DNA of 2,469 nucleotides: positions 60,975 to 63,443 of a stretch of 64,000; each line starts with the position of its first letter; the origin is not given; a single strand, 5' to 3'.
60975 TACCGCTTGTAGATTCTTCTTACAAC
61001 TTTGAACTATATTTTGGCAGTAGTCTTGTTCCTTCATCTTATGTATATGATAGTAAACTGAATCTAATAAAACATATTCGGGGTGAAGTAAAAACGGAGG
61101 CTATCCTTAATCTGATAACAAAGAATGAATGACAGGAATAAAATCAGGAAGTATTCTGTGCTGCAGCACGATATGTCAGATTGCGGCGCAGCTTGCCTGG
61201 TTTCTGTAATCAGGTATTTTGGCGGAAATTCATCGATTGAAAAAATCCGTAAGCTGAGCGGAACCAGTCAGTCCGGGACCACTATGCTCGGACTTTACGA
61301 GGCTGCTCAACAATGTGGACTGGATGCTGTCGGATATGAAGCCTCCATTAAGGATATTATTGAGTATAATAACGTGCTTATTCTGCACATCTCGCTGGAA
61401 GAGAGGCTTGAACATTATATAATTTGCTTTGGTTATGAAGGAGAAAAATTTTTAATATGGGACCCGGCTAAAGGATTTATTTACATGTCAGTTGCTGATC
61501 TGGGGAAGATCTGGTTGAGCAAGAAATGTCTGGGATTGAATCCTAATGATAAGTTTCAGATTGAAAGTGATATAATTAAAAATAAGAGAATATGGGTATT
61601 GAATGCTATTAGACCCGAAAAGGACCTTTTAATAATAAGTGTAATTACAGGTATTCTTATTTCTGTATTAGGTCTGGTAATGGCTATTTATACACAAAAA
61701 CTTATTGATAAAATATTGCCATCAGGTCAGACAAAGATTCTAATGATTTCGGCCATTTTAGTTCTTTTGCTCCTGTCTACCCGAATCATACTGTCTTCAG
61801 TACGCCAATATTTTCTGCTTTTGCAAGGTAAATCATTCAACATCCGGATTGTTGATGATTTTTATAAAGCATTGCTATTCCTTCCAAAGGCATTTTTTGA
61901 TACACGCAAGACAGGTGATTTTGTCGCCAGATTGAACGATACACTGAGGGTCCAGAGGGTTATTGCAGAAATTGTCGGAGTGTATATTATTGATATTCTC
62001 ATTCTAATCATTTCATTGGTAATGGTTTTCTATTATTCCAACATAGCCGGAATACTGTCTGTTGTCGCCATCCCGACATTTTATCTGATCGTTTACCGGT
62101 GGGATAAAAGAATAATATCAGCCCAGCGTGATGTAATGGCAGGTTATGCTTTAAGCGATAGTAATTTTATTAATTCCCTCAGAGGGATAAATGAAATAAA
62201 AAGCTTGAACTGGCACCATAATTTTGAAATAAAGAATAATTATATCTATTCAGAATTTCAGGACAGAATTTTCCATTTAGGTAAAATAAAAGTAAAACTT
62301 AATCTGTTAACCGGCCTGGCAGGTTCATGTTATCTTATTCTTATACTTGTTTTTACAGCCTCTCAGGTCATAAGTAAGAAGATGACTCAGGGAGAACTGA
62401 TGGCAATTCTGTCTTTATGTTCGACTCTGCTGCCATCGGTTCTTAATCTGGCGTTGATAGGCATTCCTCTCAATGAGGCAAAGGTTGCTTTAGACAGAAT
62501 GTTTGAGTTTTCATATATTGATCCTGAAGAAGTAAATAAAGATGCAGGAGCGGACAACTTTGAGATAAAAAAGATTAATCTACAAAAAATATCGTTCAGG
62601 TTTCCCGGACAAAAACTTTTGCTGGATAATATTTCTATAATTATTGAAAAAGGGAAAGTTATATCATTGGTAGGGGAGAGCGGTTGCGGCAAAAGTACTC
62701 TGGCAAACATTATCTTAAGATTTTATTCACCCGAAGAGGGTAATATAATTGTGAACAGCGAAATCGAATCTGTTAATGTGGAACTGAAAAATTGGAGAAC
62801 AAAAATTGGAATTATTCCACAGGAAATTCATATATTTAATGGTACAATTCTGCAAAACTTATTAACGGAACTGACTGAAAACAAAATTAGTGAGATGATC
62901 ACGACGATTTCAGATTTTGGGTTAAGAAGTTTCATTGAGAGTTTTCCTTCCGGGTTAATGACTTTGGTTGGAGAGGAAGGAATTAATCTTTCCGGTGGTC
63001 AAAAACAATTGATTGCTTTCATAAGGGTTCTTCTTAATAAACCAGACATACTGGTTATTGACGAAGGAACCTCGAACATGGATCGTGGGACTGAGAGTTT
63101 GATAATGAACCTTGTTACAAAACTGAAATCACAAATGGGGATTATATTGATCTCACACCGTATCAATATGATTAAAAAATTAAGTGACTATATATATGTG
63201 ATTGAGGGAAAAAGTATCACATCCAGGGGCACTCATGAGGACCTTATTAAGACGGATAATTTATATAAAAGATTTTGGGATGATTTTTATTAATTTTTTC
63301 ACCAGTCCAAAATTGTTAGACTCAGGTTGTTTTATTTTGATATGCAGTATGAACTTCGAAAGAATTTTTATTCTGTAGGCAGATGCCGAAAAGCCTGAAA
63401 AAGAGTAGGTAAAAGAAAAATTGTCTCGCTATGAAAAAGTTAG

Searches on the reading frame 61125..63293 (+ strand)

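Call 32: search_protein_families(library=pfam, proteins=[window:61125-63293:+], max_evalue=0.00001)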
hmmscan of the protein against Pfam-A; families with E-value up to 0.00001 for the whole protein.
window:61125-63293:+ (722 aa): 4 families
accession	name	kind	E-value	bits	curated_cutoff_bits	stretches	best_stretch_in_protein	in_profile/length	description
PF00664.28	ABC_membrane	-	1.6e-33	117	28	1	169-436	1-271/274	ABC transporter transmembrane region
PF00005.33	ABC_tran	-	1.1e-27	97.8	25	1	500-649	1-136/137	ABC transporter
PF03412.21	Peptidase_C39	-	6.3e-27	94.5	22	1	10-140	3-130/133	Peptidase C39 family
PF02463.25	SMC_N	-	9.3e-07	28.9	40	0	508-693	135-212/220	RecF/RecN/SMC N terminal domain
